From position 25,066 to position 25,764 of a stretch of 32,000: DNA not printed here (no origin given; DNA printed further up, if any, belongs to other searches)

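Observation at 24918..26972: Lower-GC islet next to tRNA-Thr encoding a tapA-sipW-tasA-like secretion/fibre cassette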

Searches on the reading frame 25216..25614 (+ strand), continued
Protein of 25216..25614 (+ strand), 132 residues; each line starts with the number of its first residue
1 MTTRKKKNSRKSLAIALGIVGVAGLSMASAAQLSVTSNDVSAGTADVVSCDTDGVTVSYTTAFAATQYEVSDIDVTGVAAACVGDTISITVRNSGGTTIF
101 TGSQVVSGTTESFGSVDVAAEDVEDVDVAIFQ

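Call 76: find_related_loci(query=A1, collection=metagenome_contigs, flank=4000)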
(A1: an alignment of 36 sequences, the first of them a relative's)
Query A1 (132 aa) in metagenome_contigs; peptide patterns used: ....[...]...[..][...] (x = any residue, [..] = any of these).
512 stretches matched a pattern; 111 encode a relative of the query (tblastn E <= 1e-3); the best 80 are kept; 80 distinct loci.
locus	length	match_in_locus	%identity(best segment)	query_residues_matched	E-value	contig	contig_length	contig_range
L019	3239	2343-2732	52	1-131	3e-36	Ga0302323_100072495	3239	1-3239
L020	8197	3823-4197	42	8-132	3e-26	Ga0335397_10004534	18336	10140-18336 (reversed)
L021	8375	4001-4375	42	8-132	3e-26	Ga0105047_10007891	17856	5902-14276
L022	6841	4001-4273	55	1-89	2e-25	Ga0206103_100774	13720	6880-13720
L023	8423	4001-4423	45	1-130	3e-25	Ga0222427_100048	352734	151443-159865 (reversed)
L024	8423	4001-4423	45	1-130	3e-25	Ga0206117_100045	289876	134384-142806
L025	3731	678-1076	44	5-131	3e-24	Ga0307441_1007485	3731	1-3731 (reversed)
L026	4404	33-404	45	3-127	9e-24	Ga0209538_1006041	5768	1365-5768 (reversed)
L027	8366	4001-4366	44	1-129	1e-23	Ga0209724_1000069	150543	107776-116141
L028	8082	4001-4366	44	1-129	1e-23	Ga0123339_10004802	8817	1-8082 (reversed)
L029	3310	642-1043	46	2-128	1e-23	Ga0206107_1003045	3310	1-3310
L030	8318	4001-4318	50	2-99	2e-23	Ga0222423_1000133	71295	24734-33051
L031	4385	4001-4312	50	1-103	4e-23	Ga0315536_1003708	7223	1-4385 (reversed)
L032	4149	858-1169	50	1-103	4e-23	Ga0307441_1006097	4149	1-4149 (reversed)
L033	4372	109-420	49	1-103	7e-23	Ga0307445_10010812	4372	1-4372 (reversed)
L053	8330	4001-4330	46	6-109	2e-19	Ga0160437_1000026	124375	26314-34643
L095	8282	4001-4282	40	1-89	3e-14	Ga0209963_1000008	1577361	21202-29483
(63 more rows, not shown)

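Call 80: search_protein_families(library=pfam, proteins=[L006:8861-9211:+, L006:8991-9188:+, L007:7831-8781:+, L011:3399-4190:+, L006:8362-9132:+, L007:7210-7629:+], max_evalue=0.1)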
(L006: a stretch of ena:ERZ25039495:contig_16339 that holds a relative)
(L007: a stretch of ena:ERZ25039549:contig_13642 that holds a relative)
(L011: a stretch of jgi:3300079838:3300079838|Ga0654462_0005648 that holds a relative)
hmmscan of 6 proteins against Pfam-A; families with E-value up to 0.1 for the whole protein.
L006:8861-9211:+ (116 aa): 1 family
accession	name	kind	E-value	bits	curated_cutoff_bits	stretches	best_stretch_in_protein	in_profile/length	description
PF06229.18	FRG1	-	0.016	15.4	27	1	2-50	59-105/189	FRG1-like domain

L006:8991-9188:+ (65 aa): 1 family
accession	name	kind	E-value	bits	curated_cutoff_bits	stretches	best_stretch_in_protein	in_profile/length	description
PF25490.1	DUF7910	-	0.00011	22.6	35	1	33-62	17-46/140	Domain of unknown function (DUF7910)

L007:7831-8781:+ (316 aa): 0 families

L011:3399-4190:+ (263 aa): 1 family
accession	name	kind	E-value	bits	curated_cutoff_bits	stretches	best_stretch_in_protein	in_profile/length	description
PF02939.21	UcrQ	-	0.076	13.4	25.2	0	216-237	11-32/78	UcrQ family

L006:8362-9132:+ (256 aa): 0 families

L007:7210-7629:+ (139 aa): 0 families

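Call 88: search_protein_families(library=ncbifam, alignment_id=A1, max_evalue=1)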
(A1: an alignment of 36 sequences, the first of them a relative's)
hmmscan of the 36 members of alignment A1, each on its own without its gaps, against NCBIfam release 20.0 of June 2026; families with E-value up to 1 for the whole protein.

A. member 1, P0002 (132 aa): 2 families
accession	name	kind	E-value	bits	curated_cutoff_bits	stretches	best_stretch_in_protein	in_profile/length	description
TIGR04087.1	YqxM_for_SipW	equivalog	0.02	14.5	80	1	3-96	5-98/186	amyloid fiber anchoring/assembly protein TapA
NF037938.1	Myr_Ysa_major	subfamily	0.021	14.7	60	1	6-44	2-40/158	MyfA/PsaA family fimbrial adhesin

B. families by the number of members that match (of 36 scanned): 19 families
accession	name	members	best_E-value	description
NF037938.1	Myr_Ysa_major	11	0.009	MyfA/PsaA family fimbrial adhesin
NF043072.1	GAS_sig_Nterm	4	0.025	SpoV family signaling peptide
NF010229.0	PRK13682.1-4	2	0.087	hypothetical protein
NF001663.0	PRK00431.1-4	1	0.0029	ADP-ribose-binding protein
NF004350.0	PRK05731.1-1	1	0.0041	thiamine-phosphate kinase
NF033633.1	SLATT_2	1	0.0097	SLATT domain-containing protein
NF009046.0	PRK12380.1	1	0.0099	hydrogenase/urease nickel incorporation protein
TIGR04087.1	YqxM_for_SipW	1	0.02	amyloid fiber anchoring/assembly protein TapA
NF008620.0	PRK11602.1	1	0.035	sulfate/thiosulfate ABC transporter permease CysW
NF004635.0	PRK05981.1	1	0.04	enoyl-CoA hydratase/isomerase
NF041221.1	BagZ_FevE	1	0.041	bagremycin/ferroverdin biosynthesis copper chaperon BagZ/FevE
TIGR03507.1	decahem_SO1788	1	0.048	OmcA/MtrC family decaheme c-type cytochrome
NF006792.0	PRK09296.1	1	0.074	cysteine desulfuration protein SufE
TIGR00637.1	ModE_repress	1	0.087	ModE molybdate transport repressor domain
NF010501.0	PRK13920.1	1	0.096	putative anti-sigmaE protein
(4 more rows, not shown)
